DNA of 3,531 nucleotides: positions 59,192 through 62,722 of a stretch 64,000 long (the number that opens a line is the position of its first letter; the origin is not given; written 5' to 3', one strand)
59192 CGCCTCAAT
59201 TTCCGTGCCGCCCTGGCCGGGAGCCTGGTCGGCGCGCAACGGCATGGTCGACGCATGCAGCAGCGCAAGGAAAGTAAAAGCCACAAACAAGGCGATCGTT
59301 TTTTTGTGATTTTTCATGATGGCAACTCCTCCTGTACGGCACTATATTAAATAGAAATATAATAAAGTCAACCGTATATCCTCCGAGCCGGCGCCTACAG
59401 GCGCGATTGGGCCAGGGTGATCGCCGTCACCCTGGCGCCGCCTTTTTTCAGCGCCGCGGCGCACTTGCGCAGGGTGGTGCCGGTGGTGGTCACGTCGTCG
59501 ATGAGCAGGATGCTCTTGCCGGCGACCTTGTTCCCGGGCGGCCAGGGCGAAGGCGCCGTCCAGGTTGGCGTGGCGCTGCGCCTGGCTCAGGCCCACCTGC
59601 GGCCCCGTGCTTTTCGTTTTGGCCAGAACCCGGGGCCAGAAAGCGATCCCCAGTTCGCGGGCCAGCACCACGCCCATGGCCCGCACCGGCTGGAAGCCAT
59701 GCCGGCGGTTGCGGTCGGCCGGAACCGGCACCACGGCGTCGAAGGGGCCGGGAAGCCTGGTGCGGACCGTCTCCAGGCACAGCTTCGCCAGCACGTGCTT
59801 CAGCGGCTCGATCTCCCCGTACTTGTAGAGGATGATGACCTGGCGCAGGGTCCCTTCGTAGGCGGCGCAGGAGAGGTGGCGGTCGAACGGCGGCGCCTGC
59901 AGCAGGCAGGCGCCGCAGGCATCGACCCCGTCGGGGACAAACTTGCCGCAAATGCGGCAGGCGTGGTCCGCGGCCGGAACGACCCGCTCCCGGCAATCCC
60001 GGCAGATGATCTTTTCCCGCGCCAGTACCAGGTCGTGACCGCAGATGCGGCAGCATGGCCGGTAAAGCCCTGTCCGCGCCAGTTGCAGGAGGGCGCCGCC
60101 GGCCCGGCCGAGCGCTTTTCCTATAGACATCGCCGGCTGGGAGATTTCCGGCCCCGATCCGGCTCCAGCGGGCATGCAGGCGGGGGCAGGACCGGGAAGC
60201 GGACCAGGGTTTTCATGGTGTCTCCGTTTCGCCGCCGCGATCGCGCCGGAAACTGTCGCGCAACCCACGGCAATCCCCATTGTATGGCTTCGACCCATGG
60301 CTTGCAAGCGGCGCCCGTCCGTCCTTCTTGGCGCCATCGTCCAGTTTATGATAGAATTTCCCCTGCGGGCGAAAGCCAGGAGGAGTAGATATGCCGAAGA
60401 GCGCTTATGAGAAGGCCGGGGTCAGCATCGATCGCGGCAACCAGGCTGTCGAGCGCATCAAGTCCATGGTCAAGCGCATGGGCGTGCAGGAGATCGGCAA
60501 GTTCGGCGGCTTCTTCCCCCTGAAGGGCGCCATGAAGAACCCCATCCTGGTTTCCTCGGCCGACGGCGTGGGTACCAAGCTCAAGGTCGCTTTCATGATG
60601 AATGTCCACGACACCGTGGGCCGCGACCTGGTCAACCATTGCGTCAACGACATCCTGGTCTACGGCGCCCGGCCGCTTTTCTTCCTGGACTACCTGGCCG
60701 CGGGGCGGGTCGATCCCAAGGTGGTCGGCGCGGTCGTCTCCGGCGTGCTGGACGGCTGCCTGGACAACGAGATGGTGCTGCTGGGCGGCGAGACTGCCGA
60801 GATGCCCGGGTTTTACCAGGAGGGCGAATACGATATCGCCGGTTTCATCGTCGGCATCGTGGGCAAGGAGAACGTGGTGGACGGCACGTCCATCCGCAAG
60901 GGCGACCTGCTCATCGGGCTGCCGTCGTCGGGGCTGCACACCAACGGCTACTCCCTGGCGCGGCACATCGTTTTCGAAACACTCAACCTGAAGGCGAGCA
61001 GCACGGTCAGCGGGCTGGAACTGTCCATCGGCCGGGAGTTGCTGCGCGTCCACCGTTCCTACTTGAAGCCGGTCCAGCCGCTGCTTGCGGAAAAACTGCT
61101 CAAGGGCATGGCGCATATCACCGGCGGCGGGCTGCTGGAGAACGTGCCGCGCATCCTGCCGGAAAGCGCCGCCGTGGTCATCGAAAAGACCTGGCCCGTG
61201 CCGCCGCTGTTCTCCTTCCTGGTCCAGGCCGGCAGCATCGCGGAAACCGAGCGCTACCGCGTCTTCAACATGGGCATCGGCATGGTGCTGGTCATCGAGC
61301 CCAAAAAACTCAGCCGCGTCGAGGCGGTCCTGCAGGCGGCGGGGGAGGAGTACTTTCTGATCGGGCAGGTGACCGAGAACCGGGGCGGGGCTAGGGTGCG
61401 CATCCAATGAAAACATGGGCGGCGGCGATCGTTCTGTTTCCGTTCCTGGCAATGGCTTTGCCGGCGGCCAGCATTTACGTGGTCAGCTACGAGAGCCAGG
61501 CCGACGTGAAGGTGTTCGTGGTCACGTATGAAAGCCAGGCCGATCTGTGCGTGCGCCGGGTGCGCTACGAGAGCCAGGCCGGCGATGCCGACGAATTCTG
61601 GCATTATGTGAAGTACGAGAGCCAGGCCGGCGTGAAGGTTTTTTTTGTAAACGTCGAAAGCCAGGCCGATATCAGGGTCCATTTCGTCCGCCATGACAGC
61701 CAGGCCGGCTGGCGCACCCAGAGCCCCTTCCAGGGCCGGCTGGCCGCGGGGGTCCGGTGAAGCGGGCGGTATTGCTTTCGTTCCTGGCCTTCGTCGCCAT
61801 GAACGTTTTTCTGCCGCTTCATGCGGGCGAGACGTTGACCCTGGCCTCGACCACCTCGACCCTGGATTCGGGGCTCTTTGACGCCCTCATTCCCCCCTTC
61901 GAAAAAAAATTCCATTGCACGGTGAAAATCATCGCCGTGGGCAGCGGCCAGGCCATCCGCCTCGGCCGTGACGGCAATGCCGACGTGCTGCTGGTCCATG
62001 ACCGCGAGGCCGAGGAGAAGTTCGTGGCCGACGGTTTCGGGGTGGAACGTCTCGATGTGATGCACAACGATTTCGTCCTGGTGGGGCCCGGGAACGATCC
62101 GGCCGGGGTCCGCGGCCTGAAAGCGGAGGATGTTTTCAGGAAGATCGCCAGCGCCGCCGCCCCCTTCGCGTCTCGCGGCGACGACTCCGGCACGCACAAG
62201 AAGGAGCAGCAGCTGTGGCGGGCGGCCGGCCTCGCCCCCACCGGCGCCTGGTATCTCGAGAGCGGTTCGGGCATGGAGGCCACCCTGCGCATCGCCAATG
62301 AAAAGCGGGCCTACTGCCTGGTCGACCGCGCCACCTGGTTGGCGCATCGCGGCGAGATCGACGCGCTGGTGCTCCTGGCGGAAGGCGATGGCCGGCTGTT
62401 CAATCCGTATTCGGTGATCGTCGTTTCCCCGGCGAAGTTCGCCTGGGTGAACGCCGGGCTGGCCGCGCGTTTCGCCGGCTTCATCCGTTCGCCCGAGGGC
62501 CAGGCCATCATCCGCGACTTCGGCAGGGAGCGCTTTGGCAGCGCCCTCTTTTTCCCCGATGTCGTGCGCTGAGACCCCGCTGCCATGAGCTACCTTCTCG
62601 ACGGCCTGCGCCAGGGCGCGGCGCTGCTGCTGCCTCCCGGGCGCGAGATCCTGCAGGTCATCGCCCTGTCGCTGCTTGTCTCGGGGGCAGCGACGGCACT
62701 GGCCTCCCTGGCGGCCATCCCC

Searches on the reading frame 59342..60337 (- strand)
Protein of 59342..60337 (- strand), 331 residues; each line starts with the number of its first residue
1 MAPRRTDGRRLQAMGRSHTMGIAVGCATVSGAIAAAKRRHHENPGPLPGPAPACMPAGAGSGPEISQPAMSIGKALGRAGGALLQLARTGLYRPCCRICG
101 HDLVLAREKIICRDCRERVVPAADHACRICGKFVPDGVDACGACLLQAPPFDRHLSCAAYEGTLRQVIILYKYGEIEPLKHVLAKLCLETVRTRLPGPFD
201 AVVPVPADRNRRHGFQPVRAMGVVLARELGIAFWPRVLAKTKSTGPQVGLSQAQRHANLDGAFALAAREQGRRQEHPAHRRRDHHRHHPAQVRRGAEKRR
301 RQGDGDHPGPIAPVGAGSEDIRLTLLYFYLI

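Call 49: search_protein_families(library=pfam, proteins=[window:59342-60337:-], max_evalue=0.0001)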
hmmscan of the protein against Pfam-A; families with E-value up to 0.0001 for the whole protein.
window:59342-60337:- (331 aa): 1 family
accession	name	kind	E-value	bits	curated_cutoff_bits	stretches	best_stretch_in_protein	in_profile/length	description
PF18912.6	DZR_2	-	2.1e-06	27.9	27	1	91-145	5-56/56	Double zinc ribbon domain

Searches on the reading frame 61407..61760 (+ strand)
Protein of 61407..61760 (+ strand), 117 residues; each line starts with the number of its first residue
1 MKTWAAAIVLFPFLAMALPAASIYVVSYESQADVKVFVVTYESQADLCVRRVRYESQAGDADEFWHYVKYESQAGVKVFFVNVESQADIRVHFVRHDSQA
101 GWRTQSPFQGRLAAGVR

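Call 49: search_protein_families(library=pfam, proteins=[window:61407-61760:+], max_evalue=0.0001)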
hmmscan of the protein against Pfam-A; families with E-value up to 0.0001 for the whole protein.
window:61407-61760:+ (117 aa): 1 family
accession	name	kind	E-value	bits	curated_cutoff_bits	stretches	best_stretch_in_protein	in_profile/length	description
PF19647.4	DUF6150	-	1.6e-15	57.3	27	1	16-106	4-93/98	Family of unknown function (DUF6150)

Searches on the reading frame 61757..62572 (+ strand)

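Call 49: search_protein_families(library=pfam, proteins=[window:61757-62572:+], max_evalue=0.0001)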
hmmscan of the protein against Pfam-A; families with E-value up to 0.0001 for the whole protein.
window:61757-62572:+ (271 aa): 2 families
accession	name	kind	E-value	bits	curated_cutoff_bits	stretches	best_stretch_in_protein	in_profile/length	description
PF12849.12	PBP_like_2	-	9.5e-40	137.5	27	1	28-247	12-267/267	PBP superfamily domain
PF13531.11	SBP_bac_11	-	5.5e-15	56.2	25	1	39-256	11-225/227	Bacterial extracellular solute-binding protein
